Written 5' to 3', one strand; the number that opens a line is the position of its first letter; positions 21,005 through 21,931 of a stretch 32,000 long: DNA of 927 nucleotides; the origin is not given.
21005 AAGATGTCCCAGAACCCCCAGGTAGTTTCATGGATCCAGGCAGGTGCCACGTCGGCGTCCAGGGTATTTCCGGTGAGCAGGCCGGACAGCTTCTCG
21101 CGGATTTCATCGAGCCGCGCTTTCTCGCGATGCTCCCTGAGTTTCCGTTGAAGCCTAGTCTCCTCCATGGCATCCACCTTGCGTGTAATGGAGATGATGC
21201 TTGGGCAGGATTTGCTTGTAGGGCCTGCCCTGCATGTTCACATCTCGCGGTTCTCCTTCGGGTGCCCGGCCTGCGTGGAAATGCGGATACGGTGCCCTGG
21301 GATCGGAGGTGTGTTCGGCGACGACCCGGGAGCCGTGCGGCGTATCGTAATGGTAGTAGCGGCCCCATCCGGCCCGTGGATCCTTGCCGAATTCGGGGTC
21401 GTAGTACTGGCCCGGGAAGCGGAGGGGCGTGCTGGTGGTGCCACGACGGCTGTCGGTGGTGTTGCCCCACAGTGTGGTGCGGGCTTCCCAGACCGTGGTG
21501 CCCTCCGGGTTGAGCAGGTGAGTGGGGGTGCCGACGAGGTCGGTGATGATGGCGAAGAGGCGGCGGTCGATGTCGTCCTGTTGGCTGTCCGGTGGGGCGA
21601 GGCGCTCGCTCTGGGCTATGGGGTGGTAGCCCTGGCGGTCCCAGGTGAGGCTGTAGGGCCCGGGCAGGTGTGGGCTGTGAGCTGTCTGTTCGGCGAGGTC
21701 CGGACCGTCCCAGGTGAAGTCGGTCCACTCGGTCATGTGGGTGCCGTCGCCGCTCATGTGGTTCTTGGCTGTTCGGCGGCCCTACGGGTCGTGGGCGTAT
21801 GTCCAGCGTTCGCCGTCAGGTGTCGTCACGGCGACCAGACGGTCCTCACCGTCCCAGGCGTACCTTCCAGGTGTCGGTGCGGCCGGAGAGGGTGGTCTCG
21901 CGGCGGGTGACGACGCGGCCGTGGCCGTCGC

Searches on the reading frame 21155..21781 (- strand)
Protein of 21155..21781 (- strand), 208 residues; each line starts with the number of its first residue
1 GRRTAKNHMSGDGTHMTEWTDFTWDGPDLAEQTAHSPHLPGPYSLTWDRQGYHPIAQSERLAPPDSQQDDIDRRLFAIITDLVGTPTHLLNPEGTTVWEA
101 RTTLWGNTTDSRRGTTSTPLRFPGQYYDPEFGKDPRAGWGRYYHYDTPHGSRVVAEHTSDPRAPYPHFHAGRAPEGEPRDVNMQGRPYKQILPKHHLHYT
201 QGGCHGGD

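Call 12: search_protein_families(library=pfam, proteins=[window:21155-21781:-], max_evalue=0.01)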
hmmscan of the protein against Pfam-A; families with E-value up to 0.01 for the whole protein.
window:21155-21781:- (208 aa): 2 families
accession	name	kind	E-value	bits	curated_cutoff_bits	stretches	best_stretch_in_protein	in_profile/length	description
PF03527.20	RHS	-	9.1e-08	32.3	27.9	1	80-110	6-36/38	RHS protein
PF15657.11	Tox-HNH-EHHH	-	2.8e-07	31.2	25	1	136-187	8-55/69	HNH/Endo VII superfamily nuclease toxins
